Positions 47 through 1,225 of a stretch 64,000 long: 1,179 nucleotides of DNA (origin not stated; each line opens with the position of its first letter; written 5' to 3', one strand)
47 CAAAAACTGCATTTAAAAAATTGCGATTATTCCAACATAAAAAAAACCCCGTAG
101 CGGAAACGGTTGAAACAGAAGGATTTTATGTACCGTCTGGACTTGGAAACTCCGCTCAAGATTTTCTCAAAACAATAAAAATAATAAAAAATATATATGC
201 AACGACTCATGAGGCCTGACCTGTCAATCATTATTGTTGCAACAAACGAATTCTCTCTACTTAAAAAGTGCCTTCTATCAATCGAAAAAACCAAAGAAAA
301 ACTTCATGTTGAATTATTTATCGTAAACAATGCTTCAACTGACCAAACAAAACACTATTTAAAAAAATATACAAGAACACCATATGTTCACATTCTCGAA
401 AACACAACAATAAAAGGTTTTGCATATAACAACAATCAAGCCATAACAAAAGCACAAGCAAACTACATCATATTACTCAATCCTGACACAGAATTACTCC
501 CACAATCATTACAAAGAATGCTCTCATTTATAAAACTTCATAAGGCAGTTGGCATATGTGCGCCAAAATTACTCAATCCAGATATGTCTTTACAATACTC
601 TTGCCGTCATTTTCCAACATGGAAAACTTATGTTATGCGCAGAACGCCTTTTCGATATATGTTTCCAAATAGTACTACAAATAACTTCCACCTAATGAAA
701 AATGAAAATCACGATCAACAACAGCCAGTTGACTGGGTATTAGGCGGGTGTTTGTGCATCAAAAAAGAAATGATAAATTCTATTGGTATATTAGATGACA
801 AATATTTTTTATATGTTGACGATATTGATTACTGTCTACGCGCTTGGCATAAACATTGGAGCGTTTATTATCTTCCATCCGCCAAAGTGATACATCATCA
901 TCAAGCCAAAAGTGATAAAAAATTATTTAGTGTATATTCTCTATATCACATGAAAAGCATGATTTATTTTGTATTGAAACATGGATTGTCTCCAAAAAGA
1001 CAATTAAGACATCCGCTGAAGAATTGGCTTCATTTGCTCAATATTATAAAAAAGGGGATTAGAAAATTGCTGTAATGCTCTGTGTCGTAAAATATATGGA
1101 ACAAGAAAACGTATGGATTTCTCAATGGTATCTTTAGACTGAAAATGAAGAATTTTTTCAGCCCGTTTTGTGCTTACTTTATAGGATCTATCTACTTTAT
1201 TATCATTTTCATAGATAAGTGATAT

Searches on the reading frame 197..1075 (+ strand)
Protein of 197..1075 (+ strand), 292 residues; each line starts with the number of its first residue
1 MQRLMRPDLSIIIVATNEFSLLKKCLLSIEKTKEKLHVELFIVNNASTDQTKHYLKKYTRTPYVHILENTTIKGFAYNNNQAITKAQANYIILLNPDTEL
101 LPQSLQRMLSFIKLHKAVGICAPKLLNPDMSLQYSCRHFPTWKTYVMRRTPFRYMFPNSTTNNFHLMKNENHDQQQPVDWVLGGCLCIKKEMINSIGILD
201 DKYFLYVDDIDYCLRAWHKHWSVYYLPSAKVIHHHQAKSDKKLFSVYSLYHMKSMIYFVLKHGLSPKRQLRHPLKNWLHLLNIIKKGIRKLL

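Call 51: find_encoding_contigs(protein=window:197-1075:+, flank=10000, max_places=1)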
Protein window:197-1075:+ (292 aa): 11 contigs read that carry it; 1 place shown.
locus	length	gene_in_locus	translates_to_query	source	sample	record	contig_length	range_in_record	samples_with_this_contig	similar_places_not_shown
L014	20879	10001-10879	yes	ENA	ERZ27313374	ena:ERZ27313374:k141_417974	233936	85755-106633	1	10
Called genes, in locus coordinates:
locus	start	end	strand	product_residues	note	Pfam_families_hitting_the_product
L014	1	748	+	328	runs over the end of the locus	PF00535:Glycos_transf_2, PF10111:Glyco_tranf_2_2, PF13641:Glyco_tranf_2_3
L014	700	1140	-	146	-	PF00717:Peptidase_S24 (faint)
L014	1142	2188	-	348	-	PF14907:NTP_transf_5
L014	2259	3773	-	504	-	PF13231:PMT_2 (weak)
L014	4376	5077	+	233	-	PF00696:AA_kinase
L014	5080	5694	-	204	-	PF02397:Bac_transf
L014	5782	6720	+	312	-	PF00535:Glycos_transf_2, PF10111:Glyco_tranf_2_2 (weak), PF13641:Glyco_tranf_2_3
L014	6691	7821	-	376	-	PF00534:Glycos_transf_1 (weak), PF13692:Glyco_trans_1_4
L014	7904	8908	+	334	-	PF01408:GFO_IDH_MocA, PF02894:GFO_IDH_MocA_C, PF22685:Gal80p_C-like (weak), PF22725:GFO_IDH_MocA_C3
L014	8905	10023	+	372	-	PF01041:DegT_DnrJ_EryC1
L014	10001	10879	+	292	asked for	PF00535:Glycos_transf_2, PF13641:Glyco_tranf_2_3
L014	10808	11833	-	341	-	PF01073:3Beta_HSD, PF01370:Epimerase, PF02719:Polysacc_synt_2, PF04321:RmlD_sub_bind, PF05368:NmrA, PF07993:NAD_binding_4, PF16363:GDP_Man_Dehyd, PF13460:NAD_binding_10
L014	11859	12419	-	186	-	PF00908:dTDP_sugar_isom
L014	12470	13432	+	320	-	-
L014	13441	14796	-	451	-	PF04932:Wzy_C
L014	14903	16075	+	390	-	PF00534:Glycos_transf_1, PF13692:Glyco_trans_1_4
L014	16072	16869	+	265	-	PF01209:Ubie_methyltran (weak), PF03848:TehB (weak), PF13489:Methyltransf_23, PF13847:Methyltransf_31, PF08241:Methyltransf_11, PF08242:Methyltransf_12, PF13649:Methyltransf_25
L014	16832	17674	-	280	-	-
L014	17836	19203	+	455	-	PF11638:DnaA_N (weak), PF00308:Bac_DnaA, PF01695:IstB_IS21, PF00004:AAA (weak), PF13401:AAA_22 (faint), PF08299:Bac_DnaA_C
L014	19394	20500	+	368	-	PF00712:DNA_pol3_beta, PF02767:DNA_pol3_beta_2, PF02768:DNA_pol3_beta_3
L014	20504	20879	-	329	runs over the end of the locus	-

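Call 53: search_protein_families(library=ncbifam, proteins=[L014:4376-5077:+, L014:2259-3773:-, L014:5080-5694:-], max_evalue=0.001)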
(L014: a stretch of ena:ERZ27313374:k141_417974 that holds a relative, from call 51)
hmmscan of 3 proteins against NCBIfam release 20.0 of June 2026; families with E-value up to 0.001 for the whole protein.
L014:4376-5077:+ (233 aa): 4 families
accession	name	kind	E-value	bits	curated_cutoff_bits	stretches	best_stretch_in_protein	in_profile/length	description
TIGR02076.1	pyrH_arch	equivalog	6.6e-51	173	158.05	1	9-232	2-221/222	UMP kinase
TIGR02075.1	pyrH_bact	equivalog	1.6e-11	44.3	243.9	1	20-225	17-226/233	UMP kinase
NF040647.1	IPPK_Arch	equivalog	7.8e-10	38.4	120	1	135-232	160-259/259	isopentenyl phosphate kinase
NF006234.1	PRK08373.1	subfamily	0.00069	18.9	237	0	129-176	188-235/338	aspartate kinase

L014:2259-3773:- (504 aa): 0 families

L014:5080-5694:- (204 aa): 10 families
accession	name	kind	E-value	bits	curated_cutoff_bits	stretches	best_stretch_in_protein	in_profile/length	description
TIGR03025.1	EPS_sugtrans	subfamily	1.3e-57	196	295.55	1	10-189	263-436/445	exopolysaccharide biosynthesis polyprenyl glycosylphosphotransferase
TIGR03022.1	WbaP_sugtrans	subfamily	1.5e-48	166.2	403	1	7-188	261-446/456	undecaprenyl-phosphate galactose phosphotransferase WbaP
NF041877.1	EPS_EpsZ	equivalog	1.2e-47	162.7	800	1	14-188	275-449/459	exopolysaccharide biosynthesis polyisoprenyl-phosphate hexose-1-phosphate transferase EpsZ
TIGR03023.1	WcaJ_sugtrans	equivalog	2.8e-42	145.6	410.75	1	11-188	269-443/453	undecaprenyl-phosphate glucose phosphotransferase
NF052601.1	undeca_RfbP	equivalog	4.9e-40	137.3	330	1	10-192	50-236/244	undecaprenyl-phosphate galactose phosphotransferase family protein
TIGR03013.1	EpsB_2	subfamily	7.7e-38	130.7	393.35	1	15-188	265-433/443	TIGR03013 family XrtA/PEP-CTERM system glycosyltransferase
NF007518.0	PRK10124.1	equivalog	6.8e-28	97.6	684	1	15-191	285-459/464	undecaprenyl-phosphate glucose phosphotransferase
NF011751.0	PRK15204.1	equivalog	1.7e-27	96.2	907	1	14-189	289-467/476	undecaprenyl-phosphate galactose phosphotransferase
NF050817.1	PolSacchBiosHfsE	equivalog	1.2e-23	83.6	750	1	15-182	282-450/467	polysaccharide biosynthesis protein HfsE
NF045514.1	glycotran_HepC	equivalog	1.3e-20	73.7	140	1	15-131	127-218/220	heterocyst development glycosyltransferase HepC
